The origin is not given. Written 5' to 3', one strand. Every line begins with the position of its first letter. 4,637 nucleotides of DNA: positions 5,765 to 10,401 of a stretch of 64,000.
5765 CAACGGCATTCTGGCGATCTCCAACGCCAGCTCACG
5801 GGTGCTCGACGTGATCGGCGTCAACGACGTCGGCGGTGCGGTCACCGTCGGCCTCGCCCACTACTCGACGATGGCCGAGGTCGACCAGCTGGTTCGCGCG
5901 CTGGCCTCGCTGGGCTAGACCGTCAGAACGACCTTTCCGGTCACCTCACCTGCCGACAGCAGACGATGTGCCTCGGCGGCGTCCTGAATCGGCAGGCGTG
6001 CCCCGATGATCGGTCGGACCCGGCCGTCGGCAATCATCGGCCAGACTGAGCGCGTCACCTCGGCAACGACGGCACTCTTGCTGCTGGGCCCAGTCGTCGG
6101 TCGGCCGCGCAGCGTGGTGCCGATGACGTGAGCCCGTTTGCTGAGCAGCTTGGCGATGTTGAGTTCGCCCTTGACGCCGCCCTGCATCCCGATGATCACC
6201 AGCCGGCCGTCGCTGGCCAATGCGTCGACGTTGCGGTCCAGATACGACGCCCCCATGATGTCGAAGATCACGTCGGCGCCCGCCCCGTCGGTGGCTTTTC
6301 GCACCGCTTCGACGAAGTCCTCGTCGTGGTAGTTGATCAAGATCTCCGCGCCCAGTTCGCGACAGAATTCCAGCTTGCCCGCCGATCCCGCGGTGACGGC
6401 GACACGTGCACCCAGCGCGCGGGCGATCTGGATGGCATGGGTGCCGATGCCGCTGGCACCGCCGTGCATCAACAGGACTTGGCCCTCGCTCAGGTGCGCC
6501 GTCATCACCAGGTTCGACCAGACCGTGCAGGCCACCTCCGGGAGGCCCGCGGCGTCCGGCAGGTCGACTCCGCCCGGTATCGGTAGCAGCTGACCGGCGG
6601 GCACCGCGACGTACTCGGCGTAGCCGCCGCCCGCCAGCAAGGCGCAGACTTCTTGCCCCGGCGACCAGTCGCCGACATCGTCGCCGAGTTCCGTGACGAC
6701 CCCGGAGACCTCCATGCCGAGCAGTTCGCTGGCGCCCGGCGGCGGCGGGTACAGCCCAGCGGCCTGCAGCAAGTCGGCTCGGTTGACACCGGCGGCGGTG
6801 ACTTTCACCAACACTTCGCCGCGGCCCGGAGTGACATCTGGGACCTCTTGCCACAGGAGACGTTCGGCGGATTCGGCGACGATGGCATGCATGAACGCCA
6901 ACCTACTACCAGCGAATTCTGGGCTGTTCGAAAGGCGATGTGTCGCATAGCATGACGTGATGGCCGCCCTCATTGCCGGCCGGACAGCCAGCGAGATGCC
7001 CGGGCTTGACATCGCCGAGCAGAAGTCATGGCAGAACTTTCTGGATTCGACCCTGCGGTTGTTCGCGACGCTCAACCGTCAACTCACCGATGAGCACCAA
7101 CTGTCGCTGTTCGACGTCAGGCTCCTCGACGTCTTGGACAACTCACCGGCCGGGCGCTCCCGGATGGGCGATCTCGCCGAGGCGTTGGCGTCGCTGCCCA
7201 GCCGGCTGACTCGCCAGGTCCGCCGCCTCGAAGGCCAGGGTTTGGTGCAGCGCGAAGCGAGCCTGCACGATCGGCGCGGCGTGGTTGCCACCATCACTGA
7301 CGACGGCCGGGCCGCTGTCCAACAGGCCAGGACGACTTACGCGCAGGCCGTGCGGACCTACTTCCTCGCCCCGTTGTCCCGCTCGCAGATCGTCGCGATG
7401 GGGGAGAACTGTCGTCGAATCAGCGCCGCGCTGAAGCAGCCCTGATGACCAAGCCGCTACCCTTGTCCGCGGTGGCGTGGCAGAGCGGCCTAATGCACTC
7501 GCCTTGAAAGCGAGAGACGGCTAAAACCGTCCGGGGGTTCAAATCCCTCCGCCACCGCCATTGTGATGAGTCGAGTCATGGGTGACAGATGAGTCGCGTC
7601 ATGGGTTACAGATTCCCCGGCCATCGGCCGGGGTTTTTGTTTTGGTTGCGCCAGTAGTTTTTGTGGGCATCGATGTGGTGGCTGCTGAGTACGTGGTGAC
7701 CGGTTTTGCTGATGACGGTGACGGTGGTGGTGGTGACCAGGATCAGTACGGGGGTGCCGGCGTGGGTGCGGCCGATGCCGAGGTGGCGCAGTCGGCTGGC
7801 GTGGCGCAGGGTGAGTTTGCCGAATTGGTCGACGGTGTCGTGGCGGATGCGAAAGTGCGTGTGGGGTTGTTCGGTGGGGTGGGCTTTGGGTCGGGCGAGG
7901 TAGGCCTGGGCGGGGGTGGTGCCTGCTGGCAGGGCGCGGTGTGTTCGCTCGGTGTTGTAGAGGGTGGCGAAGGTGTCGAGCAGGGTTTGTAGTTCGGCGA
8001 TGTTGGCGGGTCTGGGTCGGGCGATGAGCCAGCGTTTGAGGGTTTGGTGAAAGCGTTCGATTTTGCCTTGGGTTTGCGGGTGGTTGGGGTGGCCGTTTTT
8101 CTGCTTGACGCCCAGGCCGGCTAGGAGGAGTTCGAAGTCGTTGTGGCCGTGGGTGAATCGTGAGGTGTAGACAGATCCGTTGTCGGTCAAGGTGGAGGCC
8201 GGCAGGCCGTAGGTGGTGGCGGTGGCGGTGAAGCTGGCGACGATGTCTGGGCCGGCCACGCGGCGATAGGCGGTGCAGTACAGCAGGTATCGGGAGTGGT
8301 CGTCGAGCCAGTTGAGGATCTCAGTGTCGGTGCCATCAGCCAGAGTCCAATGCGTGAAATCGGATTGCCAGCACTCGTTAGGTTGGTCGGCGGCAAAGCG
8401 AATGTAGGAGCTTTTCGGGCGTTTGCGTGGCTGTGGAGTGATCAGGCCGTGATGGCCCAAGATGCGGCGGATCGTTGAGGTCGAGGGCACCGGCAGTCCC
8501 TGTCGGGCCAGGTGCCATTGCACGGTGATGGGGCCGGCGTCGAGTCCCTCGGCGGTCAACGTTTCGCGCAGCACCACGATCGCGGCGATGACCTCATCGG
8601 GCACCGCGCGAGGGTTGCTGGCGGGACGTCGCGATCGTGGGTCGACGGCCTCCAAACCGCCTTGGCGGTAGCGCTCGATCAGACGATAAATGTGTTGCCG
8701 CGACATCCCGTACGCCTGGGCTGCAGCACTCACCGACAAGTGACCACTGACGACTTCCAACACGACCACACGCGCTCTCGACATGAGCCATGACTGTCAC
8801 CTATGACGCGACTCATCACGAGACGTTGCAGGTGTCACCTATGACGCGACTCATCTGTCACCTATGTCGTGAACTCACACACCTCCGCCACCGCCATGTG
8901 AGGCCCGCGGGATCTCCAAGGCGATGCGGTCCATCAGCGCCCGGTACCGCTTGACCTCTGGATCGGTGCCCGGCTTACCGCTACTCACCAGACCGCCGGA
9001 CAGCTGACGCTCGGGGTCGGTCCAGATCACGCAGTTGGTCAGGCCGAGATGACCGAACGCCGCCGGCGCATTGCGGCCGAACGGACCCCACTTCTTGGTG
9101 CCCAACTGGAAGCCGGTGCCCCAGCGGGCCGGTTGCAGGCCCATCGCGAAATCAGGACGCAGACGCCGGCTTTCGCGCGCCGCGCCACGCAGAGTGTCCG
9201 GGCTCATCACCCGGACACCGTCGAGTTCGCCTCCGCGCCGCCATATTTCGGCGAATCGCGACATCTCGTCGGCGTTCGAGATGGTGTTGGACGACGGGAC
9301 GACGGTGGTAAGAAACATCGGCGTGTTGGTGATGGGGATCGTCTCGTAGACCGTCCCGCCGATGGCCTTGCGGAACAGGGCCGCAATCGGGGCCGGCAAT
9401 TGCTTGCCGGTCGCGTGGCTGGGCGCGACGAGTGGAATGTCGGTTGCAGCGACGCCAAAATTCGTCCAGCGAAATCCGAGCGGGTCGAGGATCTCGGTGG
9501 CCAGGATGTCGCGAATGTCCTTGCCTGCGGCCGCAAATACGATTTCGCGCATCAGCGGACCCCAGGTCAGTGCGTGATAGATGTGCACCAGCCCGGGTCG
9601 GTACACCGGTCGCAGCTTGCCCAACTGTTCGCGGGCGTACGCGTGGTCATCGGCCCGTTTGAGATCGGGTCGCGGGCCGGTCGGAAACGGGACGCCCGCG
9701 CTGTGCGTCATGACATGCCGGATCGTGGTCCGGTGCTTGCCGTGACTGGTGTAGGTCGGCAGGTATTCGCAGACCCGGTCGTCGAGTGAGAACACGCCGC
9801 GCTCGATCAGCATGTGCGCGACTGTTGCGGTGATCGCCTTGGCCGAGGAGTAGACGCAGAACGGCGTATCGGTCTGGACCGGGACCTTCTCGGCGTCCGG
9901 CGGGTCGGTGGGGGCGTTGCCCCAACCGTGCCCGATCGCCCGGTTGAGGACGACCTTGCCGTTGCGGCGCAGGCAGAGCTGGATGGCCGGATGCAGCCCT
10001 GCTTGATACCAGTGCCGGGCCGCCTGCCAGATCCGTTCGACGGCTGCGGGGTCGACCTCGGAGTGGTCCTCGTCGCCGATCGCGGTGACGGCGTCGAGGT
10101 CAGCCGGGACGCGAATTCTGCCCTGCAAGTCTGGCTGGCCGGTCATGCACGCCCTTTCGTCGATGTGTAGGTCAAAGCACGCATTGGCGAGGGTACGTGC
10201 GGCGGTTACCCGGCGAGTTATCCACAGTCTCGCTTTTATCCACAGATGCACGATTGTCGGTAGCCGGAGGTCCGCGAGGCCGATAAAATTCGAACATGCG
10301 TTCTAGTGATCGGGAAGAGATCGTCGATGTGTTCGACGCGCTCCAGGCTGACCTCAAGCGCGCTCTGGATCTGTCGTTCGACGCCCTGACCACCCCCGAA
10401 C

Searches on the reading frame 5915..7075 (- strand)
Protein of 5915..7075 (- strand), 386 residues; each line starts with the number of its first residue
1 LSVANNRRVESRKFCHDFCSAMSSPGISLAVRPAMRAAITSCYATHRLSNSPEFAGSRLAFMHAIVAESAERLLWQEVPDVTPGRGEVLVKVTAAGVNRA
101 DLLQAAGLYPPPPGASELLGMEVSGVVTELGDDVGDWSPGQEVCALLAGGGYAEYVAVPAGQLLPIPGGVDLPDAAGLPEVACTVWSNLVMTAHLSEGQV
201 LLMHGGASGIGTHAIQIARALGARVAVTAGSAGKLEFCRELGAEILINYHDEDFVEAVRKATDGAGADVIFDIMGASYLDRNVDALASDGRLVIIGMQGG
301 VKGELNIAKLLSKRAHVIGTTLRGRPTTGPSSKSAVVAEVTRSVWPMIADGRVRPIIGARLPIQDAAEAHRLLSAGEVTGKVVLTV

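Call 18: search_protein_families(library=pfam, proteins=[window:5915-7075:-], max_evalue=0.001)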
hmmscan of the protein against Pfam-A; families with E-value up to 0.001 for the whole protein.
window:5915-7075:- (386 aa): 3 families
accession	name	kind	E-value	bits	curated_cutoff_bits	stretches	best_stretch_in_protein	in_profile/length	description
PF00107.32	ADH_zinc_N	-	6e-31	107.5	31.8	1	209-325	1-117/129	Zinc-binding dehydrogenase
PF13602.12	ADH_zinc_N_2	-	1e-22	81.9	27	1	241-384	1-134/134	Zinc-binding dehydrogenase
PF08240.17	ADH_N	-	2.8e-17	63.3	23.5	1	84-167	1-103/104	Alcohol dehydrogenase GroES-like domain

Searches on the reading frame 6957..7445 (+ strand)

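Call 18: search_protein_families(library=pfam, proteins=[window:6957-7445:+], max_evalue=0.001)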
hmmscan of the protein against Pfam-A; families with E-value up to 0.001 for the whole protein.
window:6957-7445:+ (162 aa): 4 families
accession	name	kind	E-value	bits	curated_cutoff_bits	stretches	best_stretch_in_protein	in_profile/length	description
PF01047.28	MarR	-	4.1e-09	36.6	24.6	1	54-109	6-59/59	MarR family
PF12802.13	MarR_2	-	6.3e-09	36.3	27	1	53-107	7-60/61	MarR family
PF22381.2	Staph_reg_Sar_Rot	-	7.5e-06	26.4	27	1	41-122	4-83/85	Transcriptional regulator SarA/Rot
PF01638.23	HxlR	-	0.00088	19.5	20.8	0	65-119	16-71/91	HxlR-like helix-turn-helix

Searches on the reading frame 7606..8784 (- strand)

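Call 18: search_protein_families(library=pfam, proteins=[window:7606-8784:-], max_evalue=0.001)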
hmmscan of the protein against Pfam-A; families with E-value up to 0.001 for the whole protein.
window:7606-8784:- (392 aa): 7 families
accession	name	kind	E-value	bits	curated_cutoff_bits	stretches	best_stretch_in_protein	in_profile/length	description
PF13683.12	rve_3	-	5.2e-15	55.4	26.5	1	225-285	2-62/67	Integrase core domain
PF13518.12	HTH_28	-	1.4e-14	54.3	25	1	5-55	4-52/52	Helix-turn-helix domain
PF13551.12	HTH_29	-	4.4e-13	49.6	28.1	1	7-56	4-55/64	Winged helix-turn helix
PF00665.32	rve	-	5.4e-13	49.5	32.6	1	133-236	2-102/102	Integrase core domain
PF13565.12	HTH_32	-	6e-12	46.4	33.7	1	32-109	2-73/73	Homeodomain-like domain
PF13384.12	HTH_23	-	2.5e-07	30.7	24.6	1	4-46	8-48/50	Homeodomain-like domain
PF13011.12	LZ_Tnp_IS481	-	9.4e-05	23.1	22.2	1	7-66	17-76/85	leucine-zipper of insertion element IS481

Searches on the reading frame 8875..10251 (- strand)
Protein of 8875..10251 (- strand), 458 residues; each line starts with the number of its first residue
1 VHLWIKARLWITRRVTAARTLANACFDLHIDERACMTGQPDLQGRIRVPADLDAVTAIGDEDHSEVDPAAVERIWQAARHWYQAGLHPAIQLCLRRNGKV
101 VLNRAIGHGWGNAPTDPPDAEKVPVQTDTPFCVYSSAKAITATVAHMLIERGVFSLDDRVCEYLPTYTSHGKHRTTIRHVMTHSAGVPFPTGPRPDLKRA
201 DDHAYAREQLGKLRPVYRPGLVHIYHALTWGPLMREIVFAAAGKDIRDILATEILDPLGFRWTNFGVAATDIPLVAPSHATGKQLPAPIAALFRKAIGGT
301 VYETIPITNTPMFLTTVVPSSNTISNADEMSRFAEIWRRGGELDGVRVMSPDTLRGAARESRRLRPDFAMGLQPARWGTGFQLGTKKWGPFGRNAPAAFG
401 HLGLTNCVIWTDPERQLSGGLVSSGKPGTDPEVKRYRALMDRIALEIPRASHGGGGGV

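Call 18: search_protein_families(library=pfam, proteins=[window:8875-10251:-], max_evalue=0.001)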
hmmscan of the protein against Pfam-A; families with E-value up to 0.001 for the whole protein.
window:8875-10251:- (458 aa): 1 family
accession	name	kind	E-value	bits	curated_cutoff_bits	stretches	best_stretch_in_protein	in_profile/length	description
PF00144.29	Beta-lactamase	-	5.8e-61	206.9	27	1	85-438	8-323/329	Beta-lactamase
